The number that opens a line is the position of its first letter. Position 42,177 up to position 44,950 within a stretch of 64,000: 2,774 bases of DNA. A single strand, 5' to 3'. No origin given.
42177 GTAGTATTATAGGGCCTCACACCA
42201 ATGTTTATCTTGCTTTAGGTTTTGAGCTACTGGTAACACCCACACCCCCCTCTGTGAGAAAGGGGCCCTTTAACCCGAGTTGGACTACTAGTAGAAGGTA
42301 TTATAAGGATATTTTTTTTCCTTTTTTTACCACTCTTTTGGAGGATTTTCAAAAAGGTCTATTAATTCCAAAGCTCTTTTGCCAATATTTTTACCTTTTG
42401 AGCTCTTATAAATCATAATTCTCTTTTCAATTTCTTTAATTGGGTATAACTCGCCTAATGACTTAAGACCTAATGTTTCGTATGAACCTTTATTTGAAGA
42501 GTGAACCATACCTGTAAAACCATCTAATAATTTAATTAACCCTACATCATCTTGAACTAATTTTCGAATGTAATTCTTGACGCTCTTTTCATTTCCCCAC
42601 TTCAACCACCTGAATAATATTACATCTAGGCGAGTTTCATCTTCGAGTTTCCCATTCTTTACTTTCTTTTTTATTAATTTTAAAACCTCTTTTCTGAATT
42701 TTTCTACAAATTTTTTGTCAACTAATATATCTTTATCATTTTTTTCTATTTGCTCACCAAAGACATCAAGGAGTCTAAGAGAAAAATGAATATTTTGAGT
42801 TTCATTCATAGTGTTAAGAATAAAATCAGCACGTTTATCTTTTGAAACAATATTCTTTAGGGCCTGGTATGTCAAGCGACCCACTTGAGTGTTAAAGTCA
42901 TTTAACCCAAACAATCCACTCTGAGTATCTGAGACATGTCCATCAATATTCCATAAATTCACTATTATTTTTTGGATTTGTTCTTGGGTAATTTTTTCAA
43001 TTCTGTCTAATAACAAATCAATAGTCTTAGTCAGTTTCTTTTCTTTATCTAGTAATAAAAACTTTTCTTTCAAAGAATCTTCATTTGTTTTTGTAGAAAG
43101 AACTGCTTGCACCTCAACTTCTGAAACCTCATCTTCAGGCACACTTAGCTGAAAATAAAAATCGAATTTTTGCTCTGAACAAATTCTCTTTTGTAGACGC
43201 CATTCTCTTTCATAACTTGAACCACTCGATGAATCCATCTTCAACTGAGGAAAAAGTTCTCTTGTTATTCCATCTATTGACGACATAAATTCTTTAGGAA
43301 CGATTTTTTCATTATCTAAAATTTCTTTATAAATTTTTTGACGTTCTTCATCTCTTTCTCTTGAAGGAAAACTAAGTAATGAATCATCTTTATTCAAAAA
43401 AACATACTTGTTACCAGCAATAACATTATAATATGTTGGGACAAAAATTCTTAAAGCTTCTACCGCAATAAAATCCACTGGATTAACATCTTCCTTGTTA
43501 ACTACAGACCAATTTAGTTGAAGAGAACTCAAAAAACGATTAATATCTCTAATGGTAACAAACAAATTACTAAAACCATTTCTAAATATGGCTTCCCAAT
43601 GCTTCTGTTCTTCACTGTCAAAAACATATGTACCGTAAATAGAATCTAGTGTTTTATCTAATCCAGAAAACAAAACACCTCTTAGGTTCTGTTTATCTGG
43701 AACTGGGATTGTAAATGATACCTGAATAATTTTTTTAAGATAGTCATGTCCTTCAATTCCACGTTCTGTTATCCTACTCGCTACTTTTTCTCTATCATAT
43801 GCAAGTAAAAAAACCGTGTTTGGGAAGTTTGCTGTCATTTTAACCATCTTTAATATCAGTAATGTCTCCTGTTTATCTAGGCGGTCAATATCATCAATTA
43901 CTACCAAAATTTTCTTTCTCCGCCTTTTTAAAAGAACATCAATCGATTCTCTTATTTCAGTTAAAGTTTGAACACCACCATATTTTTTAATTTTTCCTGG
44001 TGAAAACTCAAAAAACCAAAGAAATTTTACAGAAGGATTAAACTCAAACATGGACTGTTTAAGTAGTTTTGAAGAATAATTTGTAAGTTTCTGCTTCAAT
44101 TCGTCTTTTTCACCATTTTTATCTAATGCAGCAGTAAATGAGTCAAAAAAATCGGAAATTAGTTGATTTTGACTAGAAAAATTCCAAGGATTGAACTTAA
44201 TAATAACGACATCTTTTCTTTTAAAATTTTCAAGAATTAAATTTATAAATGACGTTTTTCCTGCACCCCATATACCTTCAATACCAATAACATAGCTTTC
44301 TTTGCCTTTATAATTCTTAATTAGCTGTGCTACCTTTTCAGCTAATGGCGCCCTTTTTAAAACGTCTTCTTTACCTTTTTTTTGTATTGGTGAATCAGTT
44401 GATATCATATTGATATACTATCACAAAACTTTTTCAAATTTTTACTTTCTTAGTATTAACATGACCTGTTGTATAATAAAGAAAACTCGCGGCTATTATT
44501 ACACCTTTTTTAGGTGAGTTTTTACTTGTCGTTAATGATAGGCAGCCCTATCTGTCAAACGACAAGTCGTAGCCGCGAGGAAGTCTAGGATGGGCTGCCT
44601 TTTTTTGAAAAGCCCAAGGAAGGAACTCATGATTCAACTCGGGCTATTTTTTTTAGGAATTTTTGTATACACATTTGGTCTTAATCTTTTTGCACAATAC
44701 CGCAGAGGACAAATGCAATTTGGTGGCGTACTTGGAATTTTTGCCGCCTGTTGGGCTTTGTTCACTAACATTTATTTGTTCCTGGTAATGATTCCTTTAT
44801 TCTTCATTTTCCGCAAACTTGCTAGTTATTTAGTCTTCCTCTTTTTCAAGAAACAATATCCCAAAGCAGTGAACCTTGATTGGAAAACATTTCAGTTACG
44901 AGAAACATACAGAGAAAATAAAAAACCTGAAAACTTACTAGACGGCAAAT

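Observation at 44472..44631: Nested perfect palindromes plus an alternative pairing and a U7 tract upstream of a membrane-protein gene. Riboswitch/attenuator-like leader.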

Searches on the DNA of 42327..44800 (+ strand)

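Call 4: search_rna_families(source=window, start=44300, end=44800, threshold=evalue, max_evalue=10, show_alignments=3)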
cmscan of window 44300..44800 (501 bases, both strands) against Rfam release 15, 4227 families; matches with E-value up to 10: 3.
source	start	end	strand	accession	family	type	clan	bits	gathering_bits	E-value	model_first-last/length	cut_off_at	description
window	44315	44384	+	RF02189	ST7-OT4_3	Gene; lncRNA;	-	9.6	50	7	247-302/302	no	ST7 overlapping transcript 4 conserved region 3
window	44664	44713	-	RF02350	psRNA6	Gene; sRNA;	-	9.5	60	3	1-333/333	no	Nitrosomonas sRNA psRNA6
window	44431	44484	-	RF02350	psRNA6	Gene; sRNA;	-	9.3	60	3.6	1-333/333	no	Nitrosomonas sRNA psRNA6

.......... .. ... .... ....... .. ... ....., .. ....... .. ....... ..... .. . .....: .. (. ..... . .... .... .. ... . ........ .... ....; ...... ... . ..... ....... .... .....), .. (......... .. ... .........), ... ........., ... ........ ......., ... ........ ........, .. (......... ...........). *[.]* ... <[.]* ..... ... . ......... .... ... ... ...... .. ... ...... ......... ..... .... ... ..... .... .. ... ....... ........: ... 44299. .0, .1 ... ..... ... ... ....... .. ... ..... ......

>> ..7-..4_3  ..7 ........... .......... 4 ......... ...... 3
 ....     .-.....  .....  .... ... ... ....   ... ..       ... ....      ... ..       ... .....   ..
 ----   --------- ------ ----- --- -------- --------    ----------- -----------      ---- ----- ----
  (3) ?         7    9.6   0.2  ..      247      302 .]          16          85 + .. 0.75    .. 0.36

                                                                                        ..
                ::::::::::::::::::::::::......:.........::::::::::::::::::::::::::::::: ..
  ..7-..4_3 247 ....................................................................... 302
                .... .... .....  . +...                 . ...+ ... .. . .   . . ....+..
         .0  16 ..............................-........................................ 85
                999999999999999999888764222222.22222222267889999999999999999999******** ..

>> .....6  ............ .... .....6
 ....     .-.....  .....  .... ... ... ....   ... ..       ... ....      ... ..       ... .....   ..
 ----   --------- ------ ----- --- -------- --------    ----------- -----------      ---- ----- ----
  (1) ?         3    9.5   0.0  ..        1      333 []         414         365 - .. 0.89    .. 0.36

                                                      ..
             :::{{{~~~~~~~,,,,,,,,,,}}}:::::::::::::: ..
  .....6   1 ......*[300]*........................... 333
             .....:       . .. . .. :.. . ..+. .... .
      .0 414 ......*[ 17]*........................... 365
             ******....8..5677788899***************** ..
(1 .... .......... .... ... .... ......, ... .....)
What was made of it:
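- On Any Rfam 15 family: 44300-44800 at E <= 10: only noise, all below 10 bits (call 4).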

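Call 14: search_dna_similar(query=window:44409-44640:+, collection=plasmids, mode=distant, max_evalue=1)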
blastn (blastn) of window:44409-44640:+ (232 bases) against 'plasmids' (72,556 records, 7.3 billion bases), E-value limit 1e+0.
No match.

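Call 15: search_dna_similar(query=window:44409-44640:+, collection=phages, mode=distant, max_evalue=1)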
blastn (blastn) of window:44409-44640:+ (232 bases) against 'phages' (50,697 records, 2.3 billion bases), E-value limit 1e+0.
Records with a match: 4; places in all: 4; records where one place covers at least 80% of the query: 0.
Best place of each record, by identity: 95-99% 1; 80-90% 3.
By first word of the organism name: bajarodmic 2; Bacteriophage 2.
By host as written in the record: Peromyscus fraterculus 2; Helicobacter sp. MIT 05-5294 genome 1; - 1.
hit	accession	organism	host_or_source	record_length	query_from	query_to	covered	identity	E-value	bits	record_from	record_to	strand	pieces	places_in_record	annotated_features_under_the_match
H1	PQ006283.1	bajarodmic virus 88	Peromyscus fraterculus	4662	12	58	20%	80.4%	6e-2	43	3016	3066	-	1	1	DNA pilot protein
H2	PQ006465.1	bajarodmic virus 88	Peromyscus fraterculus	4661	12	58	20%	80.4%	6e-2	43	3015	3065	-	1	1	DNA pilot protein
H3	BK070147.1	Bacteriophage sp.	Helicobacter sp. MIT 05-5294 genome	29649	77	116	17%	82.5%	2e-1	42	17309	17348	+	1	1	hypothetical protein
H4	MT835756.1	Bacteriophage sp.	human fecal samples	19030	57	80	10%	95.8%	8e-1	40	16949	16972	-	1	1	record has no annotation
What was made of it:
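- Tried and rejected: Similar DNA in phage or plasmid records: none (calls 14, 15).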

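Call 62: build_rna_model(alignment_id=A4, structure=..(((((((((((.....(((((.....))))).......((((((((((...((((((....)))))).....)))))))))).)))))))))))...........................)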
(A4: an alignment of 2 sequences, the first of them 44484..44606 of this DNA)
Model R1 built from alignment A4 (2 sequences, 123 columns); structure: as given.
model positions 123; base pairs 32; branch points 1; effective number of sequences 0.75; information 0.591 bits per position. Calibrated on 0.2 Mb of random sequence (short: E-values are rough).
structure used (alignment columns):
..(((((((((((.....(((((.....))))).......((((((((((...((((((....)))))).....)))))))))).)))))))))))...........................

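Call 63: search_with_rna_model(model_id=R1, sources=[window, L001, L005, L027, L028, L029, L030, L031, L032, L033, L034, L035, L036, L037, L038, L039, L040, L041, L042, L043, L044, L045, L046, L047, L048, L049, L050, L051, L052, L053, L054, L055, L056, L057, L058, L059, L060, L061, L062, L063, L064, L065, L066, L067, L068, L069, L070, L071, L072, L073, L074, L075, L076, L077, L078, L079, L080, L081, L082, L083, L084, L085, L086, L087, L088, L089, L090, L091, L092, L093, L094, L095, L096, L097, L098, L099, L100, L101, L102, L103, L104, L105, L106, L107, L108, L109, L110, L111, L112, L113, L114, L115, L116, L117, L118, L130, L136, L139], max_evalue=10, make_alignment=true, show_alignments=4)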
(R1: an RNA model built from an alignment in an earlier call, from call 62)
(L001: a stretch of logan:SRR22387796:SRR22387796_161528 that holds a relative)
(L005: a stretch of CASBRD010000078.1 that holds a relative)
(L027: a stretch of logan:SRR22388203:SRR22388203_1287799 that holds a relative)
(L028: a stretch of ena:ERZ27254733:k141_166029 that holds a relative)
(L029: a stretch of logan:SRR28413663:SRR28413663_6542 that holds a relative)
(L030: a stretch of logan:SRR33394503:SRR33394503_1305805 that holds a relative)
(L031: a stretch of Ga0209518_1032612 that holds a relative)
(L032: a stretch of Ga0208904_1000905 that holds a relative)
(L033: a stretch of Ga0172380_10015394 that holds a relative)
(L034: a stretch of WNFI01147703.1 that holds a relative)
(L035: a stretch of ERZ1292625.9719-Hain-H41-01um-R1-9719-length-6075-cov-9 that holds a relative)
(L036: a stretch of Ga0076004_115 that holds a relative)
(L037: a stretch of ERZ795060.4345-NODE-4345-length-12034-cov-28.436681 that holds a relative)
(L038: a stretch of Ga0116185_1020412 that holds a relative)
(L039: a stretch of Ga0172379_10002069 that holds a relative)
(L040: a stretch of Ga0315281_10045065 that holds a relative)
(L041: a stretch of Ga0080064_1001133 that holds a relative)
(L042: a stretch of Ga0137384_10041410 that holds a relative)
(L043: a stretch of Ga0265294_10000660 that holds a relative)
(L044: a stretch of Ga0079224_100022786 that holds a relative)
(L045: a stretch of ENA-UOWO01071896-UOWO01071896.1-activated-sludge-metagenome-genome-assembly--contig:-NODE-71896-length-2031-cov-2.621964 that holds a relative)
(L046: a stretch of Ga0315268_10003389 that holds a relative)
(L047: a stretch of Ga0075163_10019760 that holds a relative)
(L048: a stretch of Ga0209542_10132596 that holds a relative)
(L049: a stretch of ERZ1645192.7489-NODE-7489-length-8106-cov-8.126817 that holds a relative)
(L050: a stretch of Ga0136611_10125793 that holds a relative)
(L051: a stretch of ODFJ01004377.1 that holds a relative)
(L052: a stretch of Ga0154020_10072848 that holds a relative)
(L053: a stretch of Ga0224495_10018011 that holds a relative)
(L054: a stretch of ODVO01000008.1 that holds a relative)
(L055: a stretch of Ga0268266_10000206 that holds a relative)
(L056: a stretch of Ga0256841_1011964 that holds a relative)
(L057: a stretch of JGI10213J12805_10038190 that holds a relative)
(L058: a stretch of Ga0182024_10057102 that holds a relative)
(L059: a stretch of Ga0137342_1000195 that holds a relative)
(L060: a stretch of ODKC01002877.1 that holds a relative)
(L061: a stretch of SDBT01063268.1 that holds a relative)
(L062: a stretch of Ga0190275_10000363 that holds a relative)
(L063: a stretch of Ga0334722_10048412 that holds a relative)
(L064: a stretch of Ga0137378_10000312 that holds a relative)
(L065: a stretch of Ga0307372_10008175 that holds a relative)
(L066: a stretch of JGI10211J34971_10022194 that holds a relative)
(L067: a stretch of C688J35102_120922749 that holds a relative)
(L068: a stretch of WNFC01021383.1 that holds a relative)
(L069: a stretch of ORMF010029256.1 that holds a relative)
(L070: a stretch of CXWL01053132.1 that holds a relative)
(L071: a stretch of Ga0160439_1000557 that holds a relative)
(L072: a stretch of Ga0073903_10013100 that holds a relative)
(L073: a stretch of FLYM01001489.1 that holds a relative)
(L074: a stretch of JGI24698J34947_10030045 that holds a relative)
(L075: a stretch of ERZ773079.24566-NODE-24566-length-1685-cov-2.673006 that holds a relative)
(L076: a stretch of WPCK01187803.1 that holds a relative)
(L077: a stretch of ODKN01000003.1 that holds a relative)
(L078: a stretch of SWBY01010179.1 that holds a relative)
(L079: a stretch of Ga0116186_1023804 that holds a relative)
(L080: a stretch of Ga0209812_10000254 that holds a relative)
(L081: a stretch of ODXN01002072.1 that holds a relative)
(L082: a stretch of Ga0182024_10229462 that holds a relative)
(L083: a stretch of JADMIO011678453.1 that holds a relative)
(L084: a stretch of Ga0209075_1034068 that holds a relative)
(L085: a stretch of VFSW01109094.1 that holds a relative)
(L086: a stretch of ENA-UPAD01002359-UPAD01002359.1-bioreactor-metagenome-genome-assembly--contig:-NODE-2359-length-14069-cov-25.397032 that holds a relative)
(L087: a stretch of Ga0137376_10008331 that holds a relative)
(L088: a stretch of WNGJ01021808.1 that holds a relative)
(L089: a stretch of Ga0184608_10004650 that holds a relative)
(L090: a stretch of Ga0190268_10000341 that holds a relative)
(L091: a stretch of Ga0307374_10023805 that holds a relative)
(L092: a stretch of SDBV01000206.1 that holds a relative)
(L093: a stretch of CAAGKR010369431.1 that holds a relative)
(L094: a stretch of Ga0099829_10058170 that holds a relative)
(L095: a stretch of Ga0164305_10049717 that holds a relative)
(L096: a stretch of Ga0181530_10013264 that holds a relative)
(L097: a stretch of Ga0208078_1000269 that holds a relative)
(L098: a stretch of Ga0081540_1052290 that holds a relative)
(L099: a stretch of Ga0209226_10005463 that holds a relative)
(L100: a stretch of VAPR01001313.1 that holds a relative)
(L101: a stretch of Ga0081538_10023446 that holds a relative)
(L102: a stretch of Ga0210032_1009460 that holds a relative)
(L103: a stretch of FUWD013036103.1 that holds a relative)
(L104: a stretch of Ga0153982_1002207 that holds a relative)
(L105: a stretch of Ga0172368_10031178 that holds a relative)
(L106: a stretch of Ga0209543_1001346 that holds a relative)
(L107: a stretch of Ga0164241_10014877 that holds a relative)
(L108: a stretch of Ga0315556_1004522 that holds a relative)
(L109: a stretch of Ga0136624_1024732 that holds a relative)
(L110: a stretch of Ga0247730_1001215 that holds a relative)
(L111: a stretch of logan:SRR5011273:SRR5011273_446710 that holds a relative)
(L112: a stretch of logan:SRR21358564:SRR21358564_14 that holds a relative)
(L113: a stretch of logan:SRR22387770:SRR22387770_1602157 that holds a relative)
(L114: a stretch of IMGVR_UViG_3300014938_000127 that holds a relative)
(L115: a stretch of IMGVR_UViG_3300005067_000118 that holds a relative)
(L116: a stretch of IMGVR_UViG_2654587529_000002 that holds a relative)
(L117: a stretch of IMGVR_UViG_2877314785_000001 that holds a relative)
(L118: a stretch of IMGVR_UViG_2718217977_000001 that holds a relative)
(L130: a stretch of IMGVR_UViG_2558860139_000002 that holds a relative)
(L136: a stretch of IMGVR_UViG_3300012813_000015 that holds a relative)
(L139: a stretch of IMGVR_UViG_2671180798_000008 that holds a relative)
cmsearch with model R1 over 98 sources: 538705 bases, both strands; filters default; matches with E-value up to 10: 4.
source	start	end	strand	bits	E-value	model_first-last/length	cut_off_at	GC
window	44484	44606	+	161.9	5.4e-41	1-123/123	no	0.44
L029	2033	2149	-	32.4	1.1e-05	1-123/123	no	0.52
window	44524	44567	-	15.2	0.54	41-84/123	no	0.43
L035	1159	1260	-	14.3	0.93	1-123/123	no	0.41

Alignment A5: 4 matches aligned to the model, 129 columns, each read 5' to 3' on its own strand. Consensus structure (alignment columns), stored with it:
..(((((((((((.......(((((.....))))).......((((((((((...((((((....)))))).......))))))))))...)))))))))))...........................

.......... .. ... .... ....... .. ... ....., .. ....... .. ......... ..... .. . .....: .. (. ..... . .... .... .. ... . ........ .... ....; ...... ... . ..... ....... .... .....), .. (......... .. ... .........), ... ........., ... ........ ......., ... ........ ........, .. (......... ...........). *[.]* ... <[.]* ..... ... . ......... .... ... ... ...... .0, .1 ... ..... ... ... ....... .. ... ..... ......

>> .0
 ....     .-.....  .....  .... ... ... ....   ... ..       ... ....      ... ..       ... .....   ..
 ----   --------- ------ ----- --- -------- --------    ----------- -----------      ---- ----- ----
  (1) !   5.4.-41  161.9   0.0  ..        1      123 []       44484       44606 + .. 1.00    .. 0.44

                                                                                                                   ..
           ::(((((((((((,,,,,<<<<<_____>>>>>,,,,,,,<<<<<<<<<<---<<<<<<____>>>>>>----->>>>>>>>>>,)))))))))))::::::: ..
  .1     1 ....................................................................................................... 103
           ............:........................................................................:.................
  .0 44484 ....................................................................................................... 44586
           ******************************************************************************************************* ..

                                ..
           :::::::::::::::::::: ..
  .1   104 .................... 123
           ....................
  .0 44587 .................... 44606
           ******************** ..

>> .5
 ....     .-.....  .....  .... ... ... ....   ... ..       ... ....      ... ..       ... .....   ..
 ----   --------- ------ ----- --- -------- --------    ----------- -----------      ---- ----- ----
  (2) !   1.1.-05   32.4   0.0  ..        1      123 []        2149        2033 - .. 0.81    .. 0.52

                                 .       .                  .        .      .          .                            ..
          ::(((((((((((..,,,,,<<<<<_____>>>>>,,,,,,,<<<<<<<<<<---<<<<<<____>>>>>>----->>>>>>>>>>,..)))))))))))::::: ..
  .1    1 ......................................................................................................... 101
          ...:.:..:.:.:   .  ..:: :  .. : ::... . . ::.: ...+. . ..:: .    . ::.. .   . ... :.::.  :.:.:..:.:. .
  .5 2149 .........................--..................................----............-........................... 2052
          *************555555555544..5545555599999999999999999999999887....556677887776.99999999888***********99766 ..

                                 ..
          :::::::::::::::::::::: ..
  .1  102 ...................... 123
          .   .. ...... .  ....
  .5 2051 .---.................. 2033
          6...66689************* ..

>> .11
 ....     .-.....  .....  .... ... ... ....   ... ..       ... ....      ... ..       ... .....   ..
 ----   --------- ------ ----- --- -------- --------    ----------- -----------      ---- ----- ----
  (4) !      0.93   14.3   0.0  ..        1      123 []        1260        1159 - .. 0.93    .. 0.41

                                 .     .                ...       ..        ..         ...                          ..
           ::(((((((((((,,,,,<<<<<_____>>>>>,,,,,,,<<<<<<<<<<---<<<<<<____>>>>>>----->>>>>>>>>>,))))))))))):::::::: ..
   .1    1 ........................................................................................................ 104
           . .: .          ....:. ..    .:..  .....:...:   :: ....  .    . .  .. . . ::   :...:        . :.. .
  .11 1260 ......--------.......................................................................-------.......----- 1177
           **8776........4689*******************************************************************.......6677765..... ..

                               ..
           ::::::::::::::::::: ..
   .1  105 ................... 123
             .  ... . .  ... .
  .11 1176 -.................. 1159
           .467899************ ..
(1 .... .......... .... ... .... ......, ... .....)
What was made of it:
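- A model built from the window alone finds L029 (E = 1e-5 in 539 kb; call 63).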

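Call 68: search_with_rna_model(model_id=R1, sources=[L146, L147, L148, L149, L150], max_evalue=10, show_alignments=5)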
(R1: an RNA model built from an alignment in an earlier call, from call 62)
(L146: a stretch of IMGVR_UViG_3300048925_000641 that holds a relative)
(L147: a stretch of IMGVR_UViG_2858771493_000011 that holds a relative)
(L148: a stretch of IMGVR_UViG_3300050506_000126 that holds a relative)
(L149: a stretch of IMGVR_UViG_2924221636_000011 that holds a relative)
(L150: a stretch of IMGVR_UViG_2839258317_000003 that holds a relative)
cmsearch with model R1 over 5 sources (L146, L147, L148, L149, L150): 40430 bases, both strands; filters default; matches with E-value up to 10: 0.
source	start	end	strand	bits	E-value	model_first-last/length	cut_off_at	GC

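Call 69: search_rna_families(source=L029, start=1300, end=2260, threshold=evalue, max_evalue=10)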
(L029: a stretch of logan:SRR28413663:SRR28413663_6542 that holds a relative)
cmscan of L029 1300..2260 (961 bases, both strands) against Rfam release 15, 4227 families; matches with E-value up to 10: 3.
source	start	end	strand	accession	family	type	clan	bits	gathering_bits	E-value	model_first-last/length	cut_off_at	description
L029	2047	2105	-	RF01273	sR34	Gene; snRNA; snoRNA; CD-box;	-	16.8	40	2.7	1-54/54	no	Small nucleolar RNA sR34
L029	1402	1502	+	RF01201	snR40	Gene; snRNA; snoRNA; CD-box;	CL00054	15.5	50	3.3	1-93/93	no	Small nucleolar RNA snR40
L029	1772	1855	+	RF00943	MIR824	Gene; miRNA;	-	14.6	100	2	498-580/654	no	MIR824 microRNA precursor family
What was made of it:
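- No Rfam match, even at E <= 10 (calls 4, 69).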

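Call 73: search_with_rna_model(model_id=R1, sources=[window, L029], max_evalue=0.001, make_alignment=true)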
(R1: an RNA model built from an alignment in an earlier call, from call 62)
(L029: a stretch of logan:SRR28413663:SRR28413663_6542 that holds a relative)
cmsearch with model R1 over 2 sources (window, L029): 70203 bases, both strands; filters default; matches with E-value up to 0.001: 2.
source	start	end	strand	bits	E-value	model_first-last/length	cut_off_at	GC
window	44484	44606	+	161.9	7e-42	1-123/123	no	0.44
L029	2033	2149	-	32.4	1.4e-06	1-123/123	no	0.52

Alignment A6: 2 matches aligned to the model, 127 columns, each read 5' to 3' on its own strand. Consensus structure (alignment columns), stored with it:
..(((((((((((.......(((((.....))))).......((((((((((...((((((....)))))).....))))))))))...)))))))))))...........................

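Call 79: build_rna_model(alignment_id=A6)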
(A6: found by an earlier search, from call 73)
Model R2 built from alignment A6 (2 sequences, 127 columns); structure: stored with the alignment.
model positions 127; base pairs 32; branch points 1; effective number of sequences 1.18; information 0.59 bits per position. Calibrated on 0.2 Mb of random sequence (short: E-values are rough).
structure used (alignment columns):
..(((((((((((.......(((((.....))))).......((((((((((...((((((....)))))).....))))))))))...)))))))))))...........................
